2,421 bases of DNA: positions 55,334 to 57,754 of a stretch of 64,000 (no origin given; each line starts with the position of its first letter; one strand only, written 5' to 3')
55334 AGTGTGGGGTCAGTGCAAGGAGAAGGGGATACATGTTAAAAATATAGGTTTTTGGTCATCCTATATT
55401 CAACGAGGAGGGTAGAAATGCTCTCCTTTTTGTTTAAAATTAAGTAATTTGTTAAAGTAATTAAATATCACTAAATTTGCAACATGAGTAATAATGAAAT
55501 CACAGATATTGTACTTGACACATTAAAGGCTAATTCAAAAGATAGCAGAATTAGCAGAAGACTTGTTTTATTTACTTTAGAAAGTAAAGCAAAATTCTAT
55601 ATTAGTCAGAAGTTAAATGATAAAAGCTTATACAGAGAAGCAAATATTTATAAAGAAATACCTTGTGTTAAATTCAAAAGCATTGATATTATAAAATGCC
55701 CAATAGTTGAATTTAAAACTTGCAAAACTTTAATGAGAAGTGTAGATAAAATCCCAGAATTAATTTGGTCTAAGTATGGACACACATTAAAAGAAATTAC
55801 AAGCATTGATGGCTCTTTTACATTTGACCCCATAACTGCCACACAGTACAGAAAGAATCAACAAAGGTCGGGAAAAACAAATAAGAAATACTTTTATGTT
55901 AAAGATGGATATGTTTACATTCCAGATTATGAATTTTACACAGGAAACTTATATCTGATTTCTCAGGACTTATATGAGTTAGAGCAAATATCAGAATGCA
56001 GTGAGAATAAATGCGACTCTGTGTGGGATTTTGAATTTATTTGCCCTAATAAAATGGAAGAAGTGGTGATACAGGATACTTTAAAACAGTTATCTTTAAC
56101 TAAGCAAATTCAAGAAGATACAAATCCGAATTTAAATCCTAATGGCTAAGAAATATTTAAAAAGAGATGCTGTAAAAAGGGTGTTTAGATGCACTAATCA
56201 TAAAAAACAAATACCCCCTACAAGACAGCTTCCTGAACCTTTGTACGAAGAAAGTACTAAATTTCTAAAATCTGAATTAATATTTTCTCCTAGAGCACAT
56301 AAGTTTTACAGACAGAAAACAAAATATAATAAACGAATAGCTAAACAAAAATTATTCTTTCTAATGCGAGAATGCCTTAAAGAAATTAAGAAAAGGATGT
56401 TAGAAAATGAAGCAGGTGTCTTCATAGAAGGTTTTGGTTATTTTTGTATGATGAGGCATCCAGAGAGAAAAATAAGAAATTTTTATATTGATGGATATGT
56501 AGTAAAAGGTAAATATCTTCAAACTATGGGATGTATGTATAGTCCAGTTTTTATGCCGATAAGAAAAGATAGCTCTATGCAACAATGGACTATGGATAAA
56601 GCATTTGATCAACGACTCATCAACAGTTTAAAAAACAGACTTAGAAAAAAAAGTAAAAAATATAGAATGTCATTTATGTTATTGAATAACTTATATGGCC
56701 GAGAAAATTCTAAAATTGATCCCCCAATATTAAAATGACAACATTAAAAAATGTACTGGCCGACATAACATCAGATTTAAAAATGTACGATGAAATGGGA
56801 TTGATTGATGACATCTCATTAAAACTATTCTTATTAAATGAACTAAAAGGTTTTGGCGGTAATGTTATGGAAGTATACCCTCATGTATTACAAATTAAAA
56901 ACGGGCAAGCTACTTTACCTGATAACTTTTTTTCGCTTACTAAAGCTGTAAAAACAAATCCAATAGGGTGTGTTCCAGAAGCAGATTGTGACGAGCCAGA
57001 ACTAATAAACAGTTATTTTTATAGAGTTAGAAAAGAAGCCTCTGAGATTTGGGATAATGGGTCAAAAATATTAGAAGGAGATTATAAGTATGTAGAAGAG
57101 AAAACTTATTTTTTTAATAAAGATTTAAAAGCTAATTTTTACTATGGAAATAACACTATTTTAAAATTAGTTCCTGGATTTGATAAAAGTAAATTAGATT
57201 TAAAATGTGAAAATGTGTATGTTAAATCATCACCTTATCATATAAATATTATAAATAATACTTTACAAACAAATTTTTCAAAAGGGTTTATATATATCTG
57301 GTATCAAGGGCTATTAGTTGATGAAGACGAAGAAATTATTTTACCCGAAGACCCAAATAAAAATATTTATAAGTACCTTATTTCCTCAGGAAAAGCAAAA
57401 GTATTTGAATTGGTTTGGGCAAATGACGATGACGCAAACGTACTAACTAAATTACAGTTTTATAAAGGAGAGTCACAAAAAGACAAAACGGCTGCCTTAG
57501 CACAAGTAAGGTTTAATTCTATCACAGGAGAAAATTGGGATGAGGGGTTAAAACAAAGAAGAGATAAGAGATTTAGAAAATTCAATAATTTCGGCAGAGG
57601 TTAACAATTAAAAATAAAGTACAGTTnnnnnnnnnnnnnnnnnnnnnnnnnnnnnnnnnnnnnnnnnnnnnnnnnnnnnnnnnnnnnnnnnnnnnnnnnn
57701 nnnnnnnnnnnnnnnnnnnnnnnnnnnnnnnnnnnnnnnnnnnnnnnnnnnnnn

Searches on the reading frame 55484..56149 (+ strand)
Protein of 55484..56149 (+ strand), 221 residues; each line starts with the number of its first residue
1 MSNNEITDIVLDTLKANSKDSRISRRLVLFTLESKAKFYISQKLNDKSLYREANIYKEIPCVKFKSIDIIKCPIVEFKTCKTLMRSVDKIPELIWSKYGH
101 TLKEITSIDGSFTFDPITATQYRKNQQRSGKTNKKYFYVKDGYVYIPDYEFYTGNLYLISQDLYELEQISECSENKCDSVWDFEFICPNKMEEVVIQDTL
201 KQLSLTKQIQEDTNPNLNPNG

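Call 11: search_protein_families(library=phrogs, proteins=[window:55484-56149:+], max_evalue=0.001)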
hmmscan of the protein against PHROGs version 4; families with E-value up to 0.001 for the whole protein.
window:55484-56149:+ (221 aa): 1 family
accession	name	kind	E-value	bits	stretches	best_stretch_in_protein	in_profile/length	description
phrog_9863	-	head and packaging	1.6e-31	110.7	1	2-216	3-227/236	virion structural protein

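Call 32: search_protein_families(library=pfam, proteins=[window:55484-56149:+], max_evalue=0.01)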
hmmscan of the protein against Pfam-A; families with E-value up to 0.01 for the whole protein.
window:55484-56149:+ (221 aa): 1 family
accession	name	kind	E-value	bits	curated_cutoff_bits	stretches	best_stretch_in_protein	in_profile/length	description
PF25702.1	CrAss_Ring_2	-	7.7e-27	94.8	27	1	5-218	1-207/210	Phage tail ring protein 2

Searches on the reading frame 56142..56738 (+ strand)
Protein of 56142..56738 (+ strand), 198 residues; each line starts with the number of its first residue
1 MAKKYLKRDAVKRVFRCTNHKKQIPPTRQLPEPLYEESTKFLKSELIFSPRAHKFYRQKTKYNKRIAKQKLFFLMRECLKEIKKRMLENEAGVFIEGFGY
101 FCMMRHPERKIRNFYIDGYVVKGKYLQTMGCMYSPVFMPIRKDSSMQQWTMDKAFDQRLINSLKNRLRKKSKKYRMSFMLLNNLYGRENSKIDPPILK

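Call 11: search_protein_families(library=phrogs, proteins=[window:56142-56738:+], max_evalue=0.001)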
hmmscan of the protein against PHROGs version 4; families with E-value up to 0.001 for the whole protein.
window:56142-56738:+ (198 aa): 1 family
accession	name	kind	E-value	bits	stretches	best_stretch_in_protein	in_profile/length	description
phrog_35389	-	unknown function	4.1e-11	44.3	1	42-182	10-150/163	-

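Call 32: search_protein_families(library=pfam, proteins=[window:56142-56738:+], max_evalue=0.01)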
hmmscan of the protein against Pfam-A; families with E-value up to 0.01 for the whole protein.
window:56142-56738:+ (198 aa): 0 families

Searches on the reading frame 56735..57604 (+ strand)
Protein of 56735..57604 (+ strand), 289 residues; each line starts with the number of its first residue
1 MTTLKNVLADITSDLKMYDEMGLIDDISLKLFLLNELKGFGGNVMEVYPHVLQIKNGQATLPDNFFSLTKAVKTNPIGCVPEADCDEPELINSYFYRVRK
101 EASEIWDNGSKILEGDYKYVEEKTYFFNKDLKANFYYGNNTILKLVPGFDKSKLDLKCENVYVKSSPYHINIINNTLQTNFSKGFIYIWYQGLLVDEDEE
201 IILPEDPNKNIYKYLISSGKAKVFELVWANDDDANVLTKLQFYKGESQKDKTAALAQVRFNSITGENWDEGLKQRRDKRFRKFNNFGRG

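Call 11: search_protein_families(library=phrogs, proteins=[window:56735-57604:+], max_evalue=0.001)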
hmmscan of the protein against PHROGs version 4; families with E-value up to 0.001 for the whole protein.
window:56735-57604:+ (289 aa): 1 family
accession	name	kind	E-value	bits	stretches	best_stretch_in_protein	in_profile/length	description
phrog_34036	-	head and packaging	8.1e-38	131.3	1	11-285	10-285/290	virion structural protein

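Call 32: search_protein_families(library=pfam, proteins=[window:56735-57604:+], max_evalue=0.01)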
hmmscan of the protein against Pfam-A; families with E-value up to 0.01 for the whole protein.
window:56735-57604:+ (289 aa): 1 family
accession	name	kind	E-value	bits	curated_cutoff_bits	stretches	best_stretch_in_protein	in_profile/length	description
PF24228.1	CrAss_Ring_1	-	5.9e-06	26.3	27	1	1-205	5-180/272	Phage tail ring protein 1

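Call 93: find_encoding_contigs(protein=window:56735-57604:+, flank=10000, max_places=4)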
Protein window:56735-57604:+ (289 aa): 3 contigs read that carry it; 1 place shown.
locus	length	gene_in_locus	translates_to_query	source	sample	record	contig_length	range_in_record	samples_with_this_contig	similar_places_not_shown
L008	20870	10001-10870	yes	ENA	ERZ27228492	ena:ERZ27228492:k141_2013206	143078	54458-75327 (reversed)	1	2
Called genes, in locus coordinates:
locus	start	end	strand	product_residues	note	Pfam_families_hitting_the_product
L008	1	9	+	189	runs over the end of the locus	-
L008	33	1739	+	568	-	-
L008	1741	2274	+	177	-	-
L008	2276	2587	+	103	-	-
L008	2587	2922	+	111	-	-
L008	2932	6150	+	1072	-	-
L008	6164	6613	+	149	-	-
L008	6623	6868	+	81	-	-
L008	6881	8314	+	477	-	-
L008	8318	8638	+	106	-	-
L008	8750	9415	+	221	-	PF25702:CrAss_Ring_2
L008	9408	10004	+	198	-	-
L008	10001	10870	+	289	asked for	-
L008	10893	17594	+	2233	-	PF19406:PKD_5, PF13855:LRR_8 (faint)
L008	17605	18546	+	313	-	-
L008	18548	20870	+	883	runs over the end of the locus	PF18013:Phage_lysozyme2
